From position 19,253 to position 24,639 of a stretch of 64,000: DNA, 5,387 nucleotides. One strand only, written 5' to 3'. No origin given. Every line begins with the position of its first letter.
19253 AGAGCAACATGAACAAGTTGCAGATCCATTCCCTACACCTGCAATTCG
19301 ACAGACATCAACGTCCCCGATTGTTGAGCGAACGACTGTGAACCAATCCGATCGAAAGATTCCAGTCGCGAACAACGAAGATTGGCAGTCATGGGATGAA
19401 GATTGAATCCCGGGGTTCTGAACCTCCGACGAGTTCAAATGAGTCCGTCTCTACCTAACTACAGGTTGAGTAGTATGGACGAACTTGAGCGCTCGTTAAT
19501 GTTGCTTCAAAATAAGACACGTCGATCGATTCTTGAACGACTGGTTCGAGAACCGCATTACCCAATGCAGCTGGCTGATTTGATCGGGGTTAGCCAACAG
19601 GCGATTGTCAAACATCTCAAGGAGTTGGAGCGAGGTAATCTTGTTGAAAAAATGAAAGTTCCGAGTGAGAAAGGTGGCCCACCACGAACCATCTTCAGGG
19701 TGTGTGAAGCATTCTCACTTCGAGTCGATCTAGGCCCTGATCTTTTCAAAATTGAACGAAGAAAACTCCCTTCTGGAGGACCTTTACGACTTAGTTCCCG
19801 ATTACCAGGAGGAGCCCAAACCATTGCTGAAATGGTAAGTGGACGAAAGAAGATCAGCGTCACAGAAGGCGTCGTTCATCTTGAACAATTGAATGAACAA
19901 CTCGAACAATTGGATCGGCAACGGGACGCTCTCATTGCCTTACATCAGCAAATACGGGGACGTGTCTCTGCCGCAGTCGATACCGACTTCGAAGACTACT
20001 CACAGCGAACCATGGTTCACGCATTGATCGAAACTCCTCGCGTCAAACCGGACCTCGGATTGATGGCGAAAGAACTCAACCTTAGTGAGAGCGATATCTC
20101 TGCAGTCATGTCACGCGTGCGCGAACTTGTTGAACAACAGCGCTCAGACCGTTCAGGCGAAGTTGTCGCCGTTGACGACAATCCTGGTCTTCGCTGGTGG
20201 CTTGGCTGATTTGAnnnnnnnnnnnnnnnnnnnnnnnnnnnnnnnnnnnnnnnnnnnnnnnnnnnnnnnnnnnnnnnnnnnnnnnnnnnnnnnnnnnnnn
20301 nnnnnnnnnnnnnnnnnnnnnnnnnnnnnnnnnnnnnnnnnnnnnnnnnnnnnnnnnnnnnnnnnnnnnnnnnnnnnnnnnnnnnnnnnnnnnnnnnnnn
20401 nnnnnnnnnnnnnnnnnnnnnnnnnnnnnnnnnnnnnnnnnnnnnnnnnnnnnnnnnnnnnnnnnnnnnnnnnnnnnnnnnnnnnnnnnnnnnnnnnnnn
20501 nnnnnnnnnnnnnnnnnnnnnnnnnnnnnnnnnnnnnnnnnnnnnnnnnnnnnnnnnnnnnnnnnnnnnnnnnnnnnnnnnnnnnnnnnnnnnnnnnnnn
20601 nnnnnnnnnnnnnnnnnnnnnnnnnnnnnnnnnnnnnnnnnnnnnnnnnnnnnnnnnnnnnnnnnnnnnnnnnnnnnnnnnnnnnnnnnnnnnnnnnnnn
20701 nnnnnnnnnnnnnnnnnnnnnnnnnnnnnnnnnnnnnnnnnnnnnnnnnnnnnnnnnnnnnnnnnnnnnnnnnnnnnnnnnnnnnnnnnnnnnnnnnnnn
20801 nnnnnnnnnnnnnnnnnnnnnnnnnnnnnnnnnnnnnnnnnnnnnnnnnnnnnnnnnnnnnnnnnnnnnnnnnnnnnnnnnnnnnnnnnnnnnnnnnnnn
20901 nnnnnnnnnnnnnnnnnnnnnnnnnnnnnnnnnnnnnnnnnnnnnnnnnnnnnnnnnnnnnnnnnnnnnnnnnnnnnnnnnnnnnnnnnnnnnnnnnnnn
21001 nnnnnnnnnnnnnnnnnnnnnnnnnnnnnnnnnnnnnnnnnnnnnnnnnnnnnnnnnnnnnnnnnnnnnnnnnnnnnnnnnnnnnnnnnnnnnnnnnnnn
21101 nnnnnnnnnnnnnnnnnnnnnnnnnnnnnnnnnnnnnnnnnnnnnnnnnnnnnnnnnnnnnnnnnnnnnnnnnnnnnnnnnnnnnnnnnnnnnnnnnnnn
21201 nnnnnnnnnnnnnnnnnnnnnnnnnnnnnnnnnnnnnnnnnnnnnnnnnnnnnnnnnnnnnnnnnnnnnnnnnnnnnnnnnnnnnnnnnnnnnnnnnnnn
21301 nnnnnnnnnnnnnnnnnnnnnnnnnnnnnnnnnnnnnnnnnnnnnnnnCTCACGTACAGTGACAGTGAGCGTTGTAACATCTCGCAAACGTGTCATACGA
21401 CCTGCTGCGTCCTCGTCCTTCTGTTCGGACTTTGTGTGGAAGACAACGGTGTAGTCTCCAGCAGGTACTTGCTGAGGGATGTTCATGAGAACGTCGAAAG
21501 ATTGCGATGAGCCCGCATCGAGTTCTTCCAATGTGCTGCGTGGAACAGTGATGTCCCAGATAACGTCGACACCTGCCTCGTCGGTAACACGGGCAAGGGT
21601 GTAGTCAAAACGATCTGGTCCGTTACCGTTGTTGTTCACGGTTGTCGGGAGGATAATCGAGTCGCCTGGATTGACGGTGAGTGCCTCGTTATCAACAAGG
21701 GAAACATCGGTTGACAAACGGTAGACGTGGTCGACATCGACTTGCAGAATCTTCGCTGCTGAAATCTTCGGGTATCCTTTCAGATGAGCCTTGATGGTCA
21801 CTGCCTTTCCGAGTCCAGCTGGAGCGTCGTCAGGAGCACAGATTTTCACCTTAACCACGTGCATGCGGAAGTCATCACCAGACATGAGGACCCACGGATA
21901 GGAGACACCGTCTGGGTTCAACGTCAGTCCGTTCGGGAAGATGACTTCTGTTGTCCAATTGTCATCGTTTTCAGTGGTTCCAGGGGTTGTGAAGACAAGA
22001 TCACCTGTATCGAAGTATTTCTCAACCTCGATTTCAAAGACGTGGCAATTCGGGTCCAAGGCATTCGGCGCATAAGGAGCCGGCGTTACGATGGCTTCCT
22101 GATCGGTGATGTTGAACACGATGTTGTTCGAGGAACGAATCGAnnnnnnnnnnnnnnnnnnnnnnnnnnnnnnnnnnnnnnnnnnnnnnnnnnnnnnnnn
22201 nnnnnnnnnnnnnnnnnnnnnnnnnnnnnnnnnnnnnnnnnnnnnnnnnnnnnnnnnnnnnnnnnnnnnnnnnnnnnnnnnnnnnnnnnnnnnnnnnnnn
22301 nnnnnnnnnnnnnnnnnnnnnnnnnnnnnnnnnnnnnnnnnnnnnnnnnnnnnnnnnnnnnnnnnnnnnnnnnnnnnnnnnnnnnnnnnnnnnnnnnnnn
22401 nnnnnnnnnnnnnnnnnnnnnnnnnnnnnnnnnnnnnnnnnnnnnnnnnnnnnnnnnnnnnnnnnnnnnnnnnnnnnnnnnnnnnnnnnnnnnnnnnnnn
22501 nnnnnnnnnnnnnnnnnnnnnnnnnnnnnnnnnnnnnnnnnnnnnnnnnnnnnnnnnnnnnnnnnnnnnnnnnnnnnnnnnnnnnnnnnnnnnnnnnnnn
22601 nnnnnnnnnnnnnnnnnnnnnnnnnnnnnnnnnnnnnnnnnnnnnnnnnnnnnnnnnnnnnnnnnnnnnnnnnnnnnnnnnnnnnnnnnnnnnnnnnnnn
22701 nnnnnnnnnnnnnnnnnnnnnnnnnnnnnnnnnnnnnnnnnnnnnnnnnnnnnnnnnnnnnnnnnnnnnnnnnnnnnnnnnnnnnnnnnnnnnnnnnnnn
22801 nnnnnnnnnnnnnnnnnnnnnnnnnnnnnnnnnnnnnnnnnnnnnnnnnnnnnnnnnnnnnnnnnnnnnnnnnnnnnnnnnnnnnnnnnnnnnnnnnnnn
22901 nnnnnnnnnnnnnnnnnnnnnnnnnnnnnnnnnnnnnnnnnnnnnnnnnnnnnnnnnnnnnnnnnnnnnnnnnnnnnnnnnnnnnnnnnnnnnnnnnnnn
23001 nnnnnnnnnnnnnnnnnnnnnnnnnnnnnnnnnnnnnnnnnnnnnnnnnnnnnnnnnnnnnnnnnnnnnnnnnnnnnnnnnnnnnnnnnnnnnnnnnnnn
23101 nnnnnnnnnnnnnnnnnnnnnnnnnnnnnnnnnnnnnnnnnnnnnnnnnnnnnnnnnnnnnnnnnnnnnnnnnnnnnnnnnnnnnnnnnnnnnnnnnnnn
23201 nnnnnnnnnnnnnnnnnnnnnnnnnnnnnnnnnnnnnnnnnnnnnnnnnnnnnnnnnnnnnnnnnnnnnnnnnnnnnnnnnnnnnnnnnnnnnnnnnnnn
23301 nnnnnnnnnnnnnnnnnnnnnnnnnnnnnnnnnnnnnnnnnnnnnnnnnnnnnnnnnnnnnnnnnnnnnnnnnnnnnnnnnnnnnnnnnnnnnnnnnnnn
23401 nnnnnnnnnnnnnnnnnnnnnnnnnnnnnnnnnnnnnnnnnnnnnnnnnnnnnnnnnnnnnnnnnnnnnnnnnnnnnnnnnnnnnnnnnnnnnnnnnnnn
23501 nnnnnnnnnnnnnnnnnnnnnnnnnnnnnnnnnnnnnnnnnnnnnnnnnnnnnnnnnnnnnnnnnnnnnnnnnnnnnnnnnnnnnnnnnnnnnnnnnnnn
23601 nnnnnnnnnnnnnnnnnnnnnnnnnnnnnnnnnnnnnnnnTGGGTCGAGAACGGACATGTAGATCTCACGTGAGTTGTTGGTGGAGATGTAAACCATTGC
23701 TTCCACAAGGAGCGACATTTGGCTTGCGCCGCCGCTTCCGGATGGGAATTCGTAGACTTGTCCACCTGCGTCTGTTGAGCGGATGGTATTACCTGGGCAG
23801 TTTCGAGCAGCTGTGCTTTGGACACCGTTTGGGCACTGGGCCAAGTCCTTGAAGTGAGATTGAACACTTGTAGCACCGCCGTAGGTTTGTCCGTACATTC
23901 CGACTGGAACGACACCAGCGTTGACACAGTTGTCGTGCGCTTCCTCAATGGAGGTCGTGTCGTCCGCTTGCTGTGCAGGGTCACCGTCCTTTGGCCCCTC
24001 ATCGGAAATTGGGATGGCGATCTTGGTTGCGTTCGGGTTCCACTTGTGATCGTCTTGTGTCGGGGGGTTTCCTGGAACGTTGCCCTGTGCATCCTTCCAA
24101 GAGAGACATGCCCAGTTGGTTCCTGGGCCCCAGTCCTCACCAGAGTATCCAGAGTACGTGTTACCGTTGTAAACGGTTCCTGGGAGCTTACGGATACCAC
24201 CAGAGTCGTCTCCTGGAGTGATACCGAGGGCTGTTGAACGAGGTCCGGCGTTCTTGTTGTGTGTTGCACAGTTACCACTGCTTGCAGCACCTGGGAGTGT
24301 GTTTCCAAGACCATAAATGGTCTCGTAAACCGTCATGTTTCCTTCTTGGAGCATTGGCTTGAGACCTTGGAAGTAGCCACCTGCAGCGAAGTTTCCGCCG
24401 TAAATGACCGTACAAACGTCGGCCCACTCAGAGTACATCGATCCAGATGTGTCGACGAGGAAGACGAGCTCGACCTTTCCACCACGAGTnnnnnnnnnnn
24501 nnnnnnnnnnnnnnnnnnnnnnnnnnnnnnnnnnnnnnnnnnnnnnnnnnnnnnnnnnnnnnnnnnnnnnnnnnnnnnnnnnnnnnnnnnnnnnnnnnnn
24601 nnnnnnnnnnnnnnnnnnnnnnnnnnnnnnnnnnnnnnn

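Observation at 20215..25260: Giant (~1670 aa) anchored adhesin-like surface protein combining a 7-plus-blade repeat propeller, a VWA/MIDAS domain and CARDB-like domains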

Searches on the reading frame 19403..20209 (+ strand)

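Call 12: search_protein_families(library=pfam, proteins=[window:19403-20209:+], max_evalue=0.001)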
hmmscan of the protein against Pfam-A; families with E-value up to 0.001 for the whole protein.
window:19403-20209:+ (268 aa): 8 families
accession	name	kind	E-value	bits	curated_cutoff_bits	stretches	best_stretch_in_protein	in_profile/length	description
PF12840.13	HTH_20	-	2.3e-10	40.7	27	1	37-82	3-49/51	Helix-turn-helix domain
PF25213.1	HVO_A0261_N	-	3.3e-06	27.3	35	1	33-83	6-56/86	HVO_A0261 N-terminal domain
PF01022.26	HTH_5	-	3.9e-06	27.1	22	1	37-83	1-47/47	Bacterial regulatory protein, arsR family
PF12802.13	MarR_2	-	1.3e-05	25.7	27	1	43-83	10-52/61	MarR family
PF13412.12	HTH_24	-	0.00017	21.6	21.9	0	37-82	2-48/48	Winged helix-turn-helix DNA-binding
PF08279.18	HTH_11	-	0.00043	20.5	25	0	41-89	3-49/55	HTH domain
PF01047.28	MarR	-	0.00049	20.4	24.6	0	49-88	15-54/59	MarR family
PF14394.12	DUF4423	-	0.00051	20.3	30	0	203-242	24-63/165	Domain of unknown function (DUF4423)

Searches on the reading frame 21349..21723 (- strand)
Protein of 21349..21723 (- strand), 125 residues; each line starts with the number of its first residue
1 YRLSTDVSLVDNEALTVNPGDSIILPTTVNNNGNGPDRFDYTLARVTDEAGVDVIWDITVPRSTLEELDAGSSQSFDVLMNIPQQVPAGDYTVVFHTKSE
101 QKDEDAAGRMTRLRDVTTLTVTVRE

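Call 61: search_protein_families(library=pfam, proteins=[window:21349-21723:-], max_evalue=1)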
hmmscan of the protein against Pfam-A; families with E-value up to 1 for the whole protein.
window:21349-21723:- (125 aa): 6 families
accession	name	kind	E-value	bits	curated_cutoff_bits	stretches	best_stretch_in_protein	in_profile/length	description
PF10633.15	NPCBM_assoc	-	0.00026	21.6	24.4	1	56-95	34-73/78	NPCBM-associated, NEW3 domain of alpha-galactosidase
PF16116.10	DUF4832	-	0.019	15.1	29.2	1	16-103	117-203/216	Domain of unknown function (DUF4832)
PF00394.28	Cu-oxidase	-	0.031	14.8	21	1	64-104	104-142/157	Multicopper oxidase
PF01835.25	MG2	-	0.036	14.9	32.8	1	67-103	52-88/96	MG2 domain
PF07532.17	Big_4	-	0.077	13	22.1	0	11-30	2-21/59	Bacterial Ig-like domain (group 4)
PF14734.12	DUF4469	-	0.13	12.6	22.6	1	77-102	65-90/101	Domain of unknown function (DUF4469) with IG-like fold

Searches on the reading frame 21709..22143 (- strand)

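Call 61: search_protein_families(library=pfam, proteins=[window:21709-22143:-], max_evalue=1)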
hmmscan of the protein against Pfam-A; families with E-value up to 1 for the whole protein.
window:21709-22143:- (145 aa): 2 families
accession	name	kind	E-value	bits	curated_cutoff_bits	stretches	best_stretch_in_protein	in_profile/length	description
PF01975.23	SurE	-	0.02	15.1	22.1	1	74-122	3-51/189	Survival protein SurE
PF16379.11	DUF4989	-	0.11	12.3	22.8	1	57-102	155-199/293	Domain of unknown function (DUF4989)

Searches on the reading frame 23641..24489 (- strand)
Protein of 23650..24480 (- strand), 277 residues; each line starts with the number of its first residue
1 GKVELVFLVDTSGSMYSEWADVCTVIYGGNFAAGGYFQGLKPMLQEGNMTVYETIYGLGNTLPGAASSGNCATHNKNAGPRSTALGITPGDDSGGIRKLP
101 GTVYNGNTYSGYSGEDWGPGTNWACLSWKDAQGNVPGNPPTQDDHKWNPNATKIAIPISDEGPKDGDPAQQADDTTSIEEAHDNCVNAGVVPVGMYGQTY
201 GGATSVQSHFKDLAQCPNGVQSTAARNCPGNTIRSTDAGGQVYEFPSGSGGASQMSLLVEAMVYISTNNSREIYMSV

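Call 15: search_protein_families(library=pfam, proteins=[window:23650-24480:-], max_evalue=10)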
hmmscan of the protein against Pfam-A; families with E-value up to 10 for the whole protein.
window:23650-24480:- (277 aa): 1 family
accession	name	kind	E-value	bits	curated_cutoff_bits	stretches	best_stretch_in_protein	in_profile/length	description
PF00092.34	VWA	-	0.18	12.4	23.8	1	5-23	2-21/174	von Willebrand factor type A domain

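Call 43: search_solved_structures(query=A2, max_evalue=10, show_alignments=3)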
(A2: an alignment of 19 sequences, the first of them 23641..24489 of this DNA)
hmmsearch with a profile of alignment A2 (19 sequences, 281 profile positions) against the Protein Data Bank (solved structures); distinct sequences matched with E-value up to 10: 2.
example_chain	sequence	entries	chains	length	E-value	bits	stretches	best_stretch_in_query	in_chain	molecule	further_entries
6cxd_A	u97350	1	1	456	0.67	12.4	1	65-126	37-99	Peptidase B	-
8w9z_L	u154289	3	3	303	1.4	11.3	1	121-149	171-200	superoxide dismutase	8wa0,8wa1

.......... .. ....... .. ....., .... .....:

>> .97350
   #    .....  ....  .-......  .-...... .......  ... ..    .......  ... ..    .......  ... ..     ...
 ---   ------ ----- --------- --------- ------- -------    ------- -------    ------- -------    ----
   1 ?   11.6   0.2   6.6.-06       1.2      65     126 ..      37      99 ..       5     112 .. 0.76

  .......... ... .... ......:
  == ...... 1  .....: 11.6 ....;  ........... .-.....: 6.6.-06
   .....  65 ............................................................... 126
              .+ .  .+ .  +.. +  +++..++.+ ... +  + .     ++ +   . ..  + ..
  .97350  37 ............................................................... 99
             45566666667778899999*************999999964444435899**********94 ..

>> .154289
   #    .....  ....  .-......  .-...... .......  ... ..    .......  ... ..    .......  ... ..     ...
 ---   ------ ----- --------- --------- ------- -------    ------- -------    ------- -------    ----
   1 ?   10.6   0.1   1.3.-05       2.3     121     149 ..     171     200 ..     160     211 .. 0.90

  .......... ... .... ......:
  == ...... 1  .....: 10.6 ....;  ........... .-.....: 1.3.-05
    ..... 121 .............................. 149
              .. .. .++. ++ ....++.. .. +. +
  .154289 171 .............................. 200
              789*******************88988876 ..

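Call 44: search_protein_families(library=pfam, alignment_id=A2, max_evalue=1)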
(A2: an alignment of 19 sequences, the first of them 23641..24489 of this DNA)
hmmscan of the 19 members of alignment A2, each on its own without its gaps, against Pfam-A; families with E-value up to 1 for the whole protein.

A. member 1, window:23641-24489:- (283 aa): 1 family
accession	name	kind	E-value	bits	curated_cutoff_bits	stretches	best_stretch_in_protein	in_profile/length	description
PF00092.34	VWA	-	0.19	12.4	23.8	0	8-26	2-21/174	von Willebrand factor type A domain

B. families by the number of members that match (of 19 scanned): 5 families
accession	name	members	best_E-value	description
PF00092.34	VWA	3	0.039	von Willebrand factor type A domain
PF05762.20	VWA_CoxE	2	0.095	VWA domain containing CoxE-like protein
PF13519.12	VWA_2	2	0.14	von Willebrand factor type A domain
PF11922.13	DUF3440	1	0.062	Domain of unknown function (DUF3440)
PF18800.6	Atthog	1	0.1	Attenuator of Hedgehog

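Call 49: predict_structure(alignment_id=A2)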
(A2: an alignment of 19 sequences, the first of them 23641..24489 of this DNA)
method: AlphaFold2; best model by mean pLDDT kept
length: 283 residues; sequences in the alignment: 19
mean_pLDDT: 84.3   pTM: 0.86
mean pLDDT of the five models: 84.3, 83.8, 83.7, 83.5, 81.2
residues with pLDDT >= 90: 122; 70-90: 125; 50-70: 24; < 50: 12
segments of 3 or more residues with pLDDT < 50: 273-282
pLDDT, mean of each block of 10 residues (from residue 1): 80 83 88 85 88 92 90 92 92 93 88 79 93 82 78 92 88 82 94 91 77 93 86 92 84 70 74 46 48
secondary structure, 60 per line:
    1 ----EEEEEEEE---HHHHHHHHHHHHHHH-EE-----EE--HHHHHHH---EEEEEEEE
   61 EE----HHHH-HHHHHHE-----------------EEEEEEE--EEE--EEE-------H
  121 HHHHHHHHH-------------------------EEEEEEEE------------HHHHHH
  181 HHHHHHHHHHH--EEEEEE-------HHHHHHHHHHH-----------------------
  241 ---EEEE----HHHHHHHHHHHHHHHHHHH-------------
elements in order: E5-12 H16-30 H43-49 E53-62 H67-70 H72-77 E96-102 E105-107 E110-112 H120-129 E155-162 H175-191 E194-199 H207-217 E244-247 H252-270

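Call 74: find_related_loci(query=A2, collection=viral_contigs, flank=5000)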
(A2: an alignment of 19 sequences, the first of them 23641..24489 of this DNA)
Query A2 (283 aa) in viral_contigs; peptide patterns used: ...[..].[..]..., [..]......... (x = any residue, [..] = any of these).
9 stretches matched a pattern, but none encodes a relative of the query by tblastn (E <= 1e-3).
